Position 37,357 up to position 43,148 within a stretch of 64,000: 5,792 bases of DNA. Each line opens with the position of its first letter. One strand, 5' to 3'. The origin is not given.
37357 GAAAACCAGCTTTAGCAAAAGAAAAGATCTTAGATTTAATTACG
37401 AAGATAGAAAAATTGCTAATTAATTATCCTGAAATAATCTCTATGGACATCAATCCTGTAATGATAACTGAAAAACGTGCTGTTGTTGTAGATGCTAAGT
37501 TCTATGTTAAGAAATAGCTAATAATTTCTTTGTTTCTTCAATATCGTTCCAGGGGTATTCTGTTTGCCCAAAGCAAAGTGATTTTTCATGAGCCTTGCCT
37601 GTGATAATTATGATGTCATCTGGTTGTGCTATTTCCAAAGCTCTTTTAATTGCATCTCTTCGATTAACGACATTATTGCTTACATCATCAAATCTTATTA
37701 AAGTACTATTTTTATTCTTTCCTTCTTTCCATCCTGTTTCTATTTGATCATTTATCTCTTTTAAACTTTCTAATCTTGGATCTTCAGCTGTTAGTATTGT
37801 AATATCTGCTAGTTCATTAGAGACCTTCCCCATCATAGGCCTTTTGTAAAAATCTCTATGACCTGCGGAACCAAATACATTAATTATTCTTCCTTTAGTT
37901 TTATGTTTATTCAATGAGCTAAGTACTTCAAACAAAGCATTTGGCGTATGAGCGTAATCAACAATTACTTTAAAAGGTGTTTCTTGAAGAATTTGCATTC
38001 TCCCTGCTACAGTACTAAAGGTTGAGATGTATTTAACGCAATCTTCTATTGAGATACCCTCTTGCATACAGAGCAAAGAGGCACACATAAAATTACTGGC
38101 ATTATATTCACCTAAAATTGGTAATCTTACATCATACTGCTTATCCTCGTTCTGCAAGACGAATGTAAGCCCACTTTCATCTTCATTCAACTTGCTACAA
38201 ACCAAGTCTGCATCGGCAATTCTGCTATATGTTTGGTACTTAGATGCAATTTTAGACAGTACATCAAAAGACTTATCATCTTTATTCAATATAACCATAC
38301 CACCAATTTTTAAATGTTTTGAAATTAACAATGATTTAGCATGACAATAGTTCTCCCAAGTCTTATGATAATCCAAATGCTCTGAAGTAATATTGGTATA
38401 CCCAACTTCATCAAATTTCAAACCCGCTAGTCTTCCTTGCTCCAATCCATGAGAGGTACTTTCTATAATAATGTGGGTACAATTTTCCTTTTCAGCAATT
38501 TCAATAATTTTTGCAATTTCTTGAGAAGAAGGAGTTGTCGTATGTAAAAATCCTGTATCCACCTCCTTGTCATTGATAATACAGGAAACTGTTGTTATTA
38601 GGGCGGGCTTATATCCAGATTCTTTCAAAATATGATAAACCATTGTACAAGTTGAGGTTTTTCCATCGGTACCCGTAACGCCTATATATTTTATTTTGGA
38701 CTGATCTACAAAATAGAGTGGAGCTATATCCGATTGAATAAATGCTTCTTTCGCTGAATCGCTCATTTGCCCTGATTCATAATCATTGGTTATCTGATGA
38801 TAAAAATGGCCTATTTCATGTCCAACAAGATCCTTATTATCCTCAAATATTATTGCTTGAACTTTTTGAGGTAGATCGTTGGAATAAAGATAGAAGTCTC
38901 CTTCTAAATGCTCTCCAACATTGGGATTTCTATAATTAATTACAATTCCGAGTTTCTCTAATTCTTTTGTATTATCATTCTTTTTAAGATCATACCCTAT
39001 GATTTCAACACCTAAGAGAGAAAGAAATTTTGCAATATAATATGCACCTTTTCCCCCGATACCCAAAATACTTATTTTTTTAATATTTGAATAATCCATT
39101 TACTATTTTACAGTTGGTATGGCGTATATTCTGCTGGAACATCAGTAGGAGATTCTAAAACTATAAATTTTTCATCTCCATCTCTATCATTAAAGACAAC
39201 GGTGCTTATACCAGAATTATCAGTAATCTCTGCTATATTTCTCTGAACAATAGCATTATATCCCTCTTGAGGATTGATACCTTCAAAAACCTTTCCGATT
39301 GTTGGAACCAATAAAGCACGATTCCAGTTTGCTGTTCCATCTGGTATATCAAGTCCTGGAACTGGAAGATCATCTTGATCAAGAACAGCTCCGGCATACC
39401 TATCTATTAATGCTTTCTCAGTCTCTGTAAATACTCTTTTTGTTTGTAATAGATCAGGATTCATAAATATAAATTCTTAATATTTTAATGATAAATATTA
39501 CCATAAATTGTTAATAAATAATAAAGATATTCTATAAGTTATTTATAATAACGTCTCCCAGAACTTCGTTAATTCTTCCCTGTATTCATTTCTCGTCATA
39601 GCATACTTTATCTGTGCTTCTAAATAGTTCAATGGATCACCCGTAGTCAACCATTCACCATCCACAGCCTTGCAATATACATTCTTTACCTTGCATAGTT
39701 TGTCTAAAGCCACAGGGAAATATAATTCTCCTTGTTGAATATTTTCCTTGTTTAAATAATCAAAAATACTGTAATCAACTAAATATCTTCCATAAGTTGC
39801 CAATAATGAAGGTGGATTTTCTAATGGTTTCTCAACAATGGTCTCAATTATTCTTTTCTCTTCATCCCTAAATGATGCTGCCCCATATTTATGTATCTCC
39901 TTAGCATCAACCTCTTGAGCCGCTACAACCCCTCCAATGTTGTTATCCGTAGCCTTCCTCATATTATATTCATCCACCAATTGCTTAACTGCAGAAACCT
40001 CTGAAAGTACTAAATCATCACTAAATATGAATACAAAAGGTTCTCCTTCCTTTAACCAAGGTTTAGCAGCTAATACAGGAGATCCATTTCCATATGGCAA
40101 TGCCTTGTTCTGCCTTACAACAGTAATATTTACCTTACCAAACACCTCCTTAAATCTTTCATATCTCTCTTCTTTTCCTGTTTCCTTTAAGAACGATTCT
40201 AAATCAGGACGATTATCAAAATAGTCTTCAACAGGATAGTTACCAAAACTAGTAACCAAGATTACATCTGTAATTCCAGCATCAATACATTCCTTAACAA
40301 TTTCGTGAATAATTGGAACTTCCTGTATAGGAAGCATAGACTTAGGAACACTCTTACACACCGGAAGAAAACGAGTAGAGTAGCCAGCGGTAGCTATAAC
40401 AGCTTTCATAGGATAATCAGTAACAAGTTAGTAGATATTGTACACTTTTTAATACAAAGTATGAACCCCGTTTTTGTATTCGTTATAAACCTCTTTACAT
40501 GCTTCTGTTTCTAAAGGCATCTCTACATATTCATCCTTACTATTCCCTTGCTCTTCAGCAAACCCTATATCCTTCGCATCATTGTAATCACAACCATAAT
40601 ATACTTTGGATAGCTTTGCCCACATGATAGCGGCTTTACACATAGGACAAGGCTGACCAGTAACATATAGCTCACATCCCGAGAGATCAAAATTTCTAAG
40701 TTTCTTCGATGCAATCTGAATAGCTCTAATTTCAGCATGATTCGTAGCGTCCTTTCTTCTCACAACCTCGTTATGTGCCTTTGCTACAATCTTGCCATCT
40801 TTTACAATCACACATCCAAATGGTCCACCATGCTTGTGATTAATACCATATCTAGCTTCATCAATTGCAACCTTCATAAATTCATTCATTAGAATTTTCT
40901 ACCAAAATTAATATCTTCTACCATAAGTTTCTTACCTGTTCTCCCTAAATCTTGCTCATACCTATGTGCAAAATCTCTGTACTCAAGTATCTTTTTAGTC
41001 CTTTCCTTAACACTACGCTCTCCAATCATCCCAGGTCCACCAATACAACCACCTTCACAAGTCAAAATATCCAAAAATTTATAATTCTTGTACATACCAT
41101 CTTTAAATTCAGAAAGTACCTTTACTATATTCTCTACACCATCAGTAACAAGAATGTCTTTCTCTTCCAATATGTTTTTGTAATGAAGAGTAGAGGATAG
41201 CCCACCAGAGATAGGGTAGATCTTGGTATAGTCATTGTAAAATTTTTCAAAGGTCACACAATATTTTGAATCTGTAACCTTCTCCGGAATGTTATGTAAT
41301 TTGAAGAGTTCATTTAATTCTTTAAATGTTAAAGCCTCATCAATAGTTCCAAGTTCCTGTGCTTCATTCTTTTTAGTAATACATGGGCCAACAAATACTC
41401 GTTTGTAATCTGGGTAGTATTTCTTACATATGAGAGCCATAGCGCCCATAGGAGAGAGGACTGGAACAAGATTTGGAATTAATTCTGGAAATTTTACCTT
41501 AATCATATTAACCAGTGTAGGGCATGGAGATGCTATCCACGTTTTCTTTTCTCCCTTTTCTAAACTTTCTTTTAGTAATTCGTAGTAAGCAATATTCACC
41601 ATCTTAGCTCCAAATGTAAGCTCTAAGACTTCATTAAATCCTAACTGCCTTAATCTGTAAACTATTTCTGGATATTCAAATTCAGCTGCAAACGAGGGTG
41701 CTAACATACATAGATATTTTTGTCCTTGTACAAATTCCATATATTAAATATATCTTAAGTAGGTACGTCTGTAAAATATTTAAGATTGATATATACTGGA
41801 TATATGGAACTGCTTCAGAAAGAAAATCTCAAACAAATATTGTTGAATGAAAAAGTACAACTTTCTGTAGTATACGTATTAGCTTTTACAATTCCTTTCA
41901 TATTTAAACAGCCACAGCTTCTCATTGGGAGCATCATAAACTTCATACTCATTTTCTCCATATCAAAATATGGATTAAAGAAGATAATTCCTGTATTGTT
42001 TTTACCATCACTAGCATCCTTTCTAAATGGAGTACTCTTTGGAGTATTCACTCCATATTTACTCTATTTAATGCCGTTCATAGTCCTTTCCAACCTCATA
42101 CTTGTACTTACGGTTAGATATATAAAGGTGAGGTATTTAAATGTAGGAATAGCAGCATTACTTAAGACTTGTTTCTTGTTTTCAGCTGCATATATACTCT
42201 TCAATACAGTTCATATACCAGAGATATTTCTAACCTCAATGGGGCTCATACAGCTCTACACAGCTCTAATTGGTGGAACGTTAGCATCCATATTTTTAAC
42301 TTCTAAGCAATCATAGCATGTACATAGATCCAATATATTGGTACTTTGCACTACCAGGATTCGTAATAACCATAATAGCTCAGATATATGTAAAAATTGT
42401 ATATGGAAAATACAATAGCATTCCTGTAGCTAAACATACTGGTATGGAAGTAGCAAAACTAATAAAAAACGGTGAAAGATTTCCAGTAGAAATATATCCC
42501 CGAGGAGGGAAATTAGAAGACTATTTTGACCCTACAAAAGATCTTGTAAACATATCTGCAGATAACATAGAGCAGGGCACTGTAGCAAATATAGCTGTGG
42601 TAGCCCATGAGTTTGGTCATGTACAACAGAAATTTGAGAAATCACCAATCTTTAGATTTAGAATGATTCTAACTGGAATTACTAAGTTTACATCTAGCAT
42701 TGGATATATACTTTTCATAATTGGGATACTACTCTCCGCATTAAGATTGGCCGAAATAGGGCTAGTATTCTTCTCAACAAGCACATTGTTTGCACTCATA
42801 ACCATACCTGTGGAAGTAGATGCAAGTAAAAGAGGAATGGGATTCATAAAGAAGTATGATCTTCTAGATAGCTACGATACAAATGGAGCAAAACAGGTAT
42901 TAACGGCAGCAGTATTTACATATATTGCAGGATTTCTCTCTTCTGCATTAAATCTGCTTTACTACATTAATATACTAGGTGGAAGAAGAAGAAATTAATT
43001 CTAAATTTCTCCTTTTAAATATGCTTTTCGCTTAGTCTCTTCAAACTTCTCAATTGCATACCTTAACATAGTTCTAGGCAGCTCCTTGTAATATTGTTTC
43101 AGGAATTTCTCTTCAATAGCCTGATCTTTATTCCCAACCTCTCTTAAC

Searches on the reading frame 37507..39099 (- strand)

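Call 61: search_protein_families(library=pfam, proteins=[window:37507-39099:-], max_evalue=0.001)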
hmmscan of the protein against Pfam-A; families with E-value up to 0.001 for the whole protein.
window:37507-39099:- (530 aa): 3 families
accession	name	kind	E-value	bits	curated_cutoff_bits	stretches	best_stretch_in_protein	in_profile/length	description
PF08245.18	Mur_ligase_M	-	2.9e-42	145.3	24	1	141-343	1-199/200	Mur ligase middle domain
PF02875.26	Mur_ligase_C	-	7.8e-28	98.3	28.4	1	366-502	1-126/127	Mur ligase, glutamate ligase domain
PF01225.30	Mur_ligase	-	3e-05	24.7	21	1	8-55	1-48/95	Mur ligase family, catalytic domain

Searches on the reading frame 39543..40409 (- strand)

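Call 61: search_protein_families(library=pfam, proteins=[window:39543-40409:-], max_evalue=0.001)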
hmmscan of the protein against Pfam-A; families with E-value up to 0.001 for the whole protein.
window:39543-40409:- (288 aa): 2 families
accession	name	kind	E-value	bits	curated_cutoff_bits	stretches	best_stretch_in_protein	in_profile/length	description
PF00483.29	NTP_transferase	-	3.2e-23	83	21.2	1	2-269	1-242/245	Nucleotidyl transferase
PF12804.13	NTP_transf_3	-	5.1e-05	23.9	27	1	3-149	1-112/160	MobA-like NTP transferase domain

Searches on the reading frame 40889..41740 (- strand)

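Call 61: search_protein_families(library=pfam, proteins=[window:40889-41740:-], max_evalue=0.001)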
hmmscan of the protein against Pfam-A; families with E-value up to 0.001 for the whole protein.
window:40889-41740:- (283 aa): 1 family
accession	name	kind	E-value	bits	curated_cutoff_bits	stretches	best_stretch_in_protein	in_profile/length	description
PF02906.19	Fe_hyd_lg_C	-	1e-44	153.5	22.1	1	9-236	3-245/245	Iron only hydrogenase large subunit, C-terminal domain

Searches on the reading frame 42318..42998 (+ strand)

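Call 61: search_protein_families(library=pfam, proteins=[window:42318-42998:+], max_evalue=0.001)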
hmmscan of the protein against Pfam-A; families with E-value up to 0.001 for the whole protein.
window:42318-42998:+ (226 aa): 1 family
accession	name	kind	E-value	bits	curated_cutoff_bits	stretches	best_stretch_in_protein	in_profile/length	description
PF04298.18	Zn_peptidase_2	-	3.5e-54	184.1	27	1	7-220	1-217/218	Putative neutral zinc metallopeptidase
